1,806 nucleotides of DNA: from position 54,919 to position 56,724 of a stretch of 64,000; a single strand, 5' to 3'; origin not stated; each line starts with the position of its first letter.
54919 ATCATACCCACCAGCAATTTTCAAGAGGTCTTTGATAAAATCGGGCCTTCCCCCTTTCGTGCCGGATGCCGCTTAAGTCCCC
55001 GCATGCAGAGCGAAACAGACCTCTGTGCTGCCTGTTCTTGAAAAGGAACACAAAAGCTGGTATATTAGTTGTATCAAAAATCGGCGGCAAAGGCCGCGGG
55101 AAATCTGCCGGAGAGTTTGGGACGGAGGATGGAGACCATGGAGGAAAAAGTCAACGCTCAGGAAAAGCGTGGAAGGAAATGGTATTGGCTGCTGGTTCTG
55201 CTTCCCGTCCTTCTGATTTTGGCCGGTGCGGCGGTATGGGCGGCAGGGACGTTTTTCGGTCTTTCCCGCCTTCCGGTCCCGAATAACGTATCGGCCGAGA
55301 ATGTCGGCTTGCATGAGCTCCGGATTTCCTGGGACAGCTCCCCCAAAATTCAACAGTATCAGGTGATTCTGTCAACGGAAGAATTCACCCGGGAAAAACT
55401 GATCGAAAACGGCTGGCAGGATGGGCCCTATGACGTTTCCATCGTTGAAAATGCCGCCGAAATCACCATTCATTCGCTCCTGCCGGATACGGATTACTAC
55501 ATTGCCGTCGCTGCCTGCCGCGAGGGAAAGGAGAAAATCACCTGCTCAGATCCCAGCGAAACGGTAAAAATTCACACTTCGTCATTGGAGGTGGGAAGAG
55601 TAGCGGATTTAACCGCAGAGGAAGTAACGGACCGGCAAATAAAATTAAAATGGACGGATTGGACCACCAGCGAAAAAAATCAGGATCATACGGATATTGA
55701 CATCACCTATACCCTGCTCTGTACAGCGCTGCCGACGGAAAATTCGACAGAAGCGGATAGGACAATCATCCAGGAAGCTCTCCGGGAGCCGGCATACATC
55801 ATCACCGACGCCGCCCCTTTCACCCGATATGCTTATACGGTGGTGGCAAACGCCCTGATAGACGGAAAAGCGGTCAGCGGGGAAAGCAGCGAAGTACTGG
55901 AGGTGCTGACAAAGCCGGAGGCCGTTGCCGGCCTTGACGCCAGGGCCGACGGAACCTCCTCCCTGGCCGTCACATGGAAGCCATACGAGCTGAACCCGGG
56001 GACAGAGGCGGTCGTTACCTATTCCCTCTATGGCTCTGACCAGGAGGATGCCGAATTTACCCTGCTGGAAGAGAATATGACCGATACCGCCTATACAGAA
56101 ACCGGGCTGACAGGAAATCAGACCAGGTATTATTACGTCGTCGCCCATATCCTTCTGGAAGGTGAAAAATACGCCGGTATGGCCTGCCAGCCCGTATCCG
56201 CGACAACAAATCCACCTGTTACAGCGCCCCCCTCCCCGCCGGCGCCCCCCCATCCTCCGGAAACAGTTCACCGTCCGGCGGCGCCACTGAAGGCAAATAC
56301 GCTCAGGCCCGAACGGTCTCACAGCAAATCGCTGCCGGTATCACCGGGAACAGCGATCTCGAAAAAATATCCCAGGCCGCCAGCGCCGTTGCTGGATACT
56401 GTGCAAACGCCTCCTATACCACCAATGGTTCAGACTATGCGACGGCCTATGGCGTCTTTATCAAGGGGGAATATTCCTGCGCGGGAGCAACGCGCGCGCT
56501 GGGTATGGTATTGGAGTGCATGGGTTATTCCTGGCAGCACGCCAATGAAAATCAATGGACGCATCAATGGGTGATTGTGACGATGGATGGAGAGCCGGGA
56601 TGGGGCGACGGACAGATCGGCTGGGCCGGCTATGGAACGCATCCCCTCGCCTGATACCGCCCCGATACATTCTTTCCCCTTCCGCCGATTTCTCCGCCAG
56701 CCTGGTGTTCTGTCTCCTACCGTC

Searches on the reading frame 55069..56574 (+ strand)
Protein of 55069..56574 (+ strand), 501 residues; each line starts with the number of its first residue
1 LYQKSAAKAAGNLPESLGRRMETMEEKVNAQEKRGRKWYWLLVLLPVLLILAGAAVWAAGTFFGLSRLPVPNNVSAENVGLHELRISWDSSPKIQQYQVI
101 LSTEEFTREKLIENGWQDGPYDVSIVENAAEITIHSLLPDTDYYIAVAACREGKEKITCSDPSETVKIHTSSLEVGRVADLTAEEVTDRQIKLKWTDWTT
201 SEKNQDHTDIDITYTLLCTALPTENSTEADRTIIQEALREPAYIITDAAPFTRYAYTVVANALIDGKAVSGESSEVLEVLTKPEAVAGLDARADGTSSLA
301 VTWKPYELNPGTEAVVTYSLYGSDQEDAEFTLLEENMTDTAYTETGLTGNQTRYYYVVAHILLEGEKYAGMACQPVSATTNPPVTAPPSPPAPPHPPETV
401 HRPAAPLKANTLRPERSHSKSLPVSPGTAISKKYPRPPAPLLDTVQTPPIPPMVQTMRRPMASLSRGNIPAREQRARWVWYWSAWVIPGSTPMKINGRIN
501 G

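Call 67: search_protein_families(library=pfam, proteins=[window:55069-56574:+], max_evalue=0.001)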
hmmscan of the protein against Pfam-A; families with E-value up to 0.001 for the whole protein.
window:55069-56574:+ (501 aa): 2 families
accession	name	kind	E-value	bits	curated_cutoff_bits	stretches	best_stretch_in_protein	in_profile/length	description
PF00041.27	fn3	-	1.9e-14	54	25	1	71-165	3-83/84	Fibronectin type III domain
PF16656.11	Pur_ac_phosph_N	-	9.2e-07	29.8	30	0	73-149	3-80/93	Purple acid Phosphatase, N-terminal domain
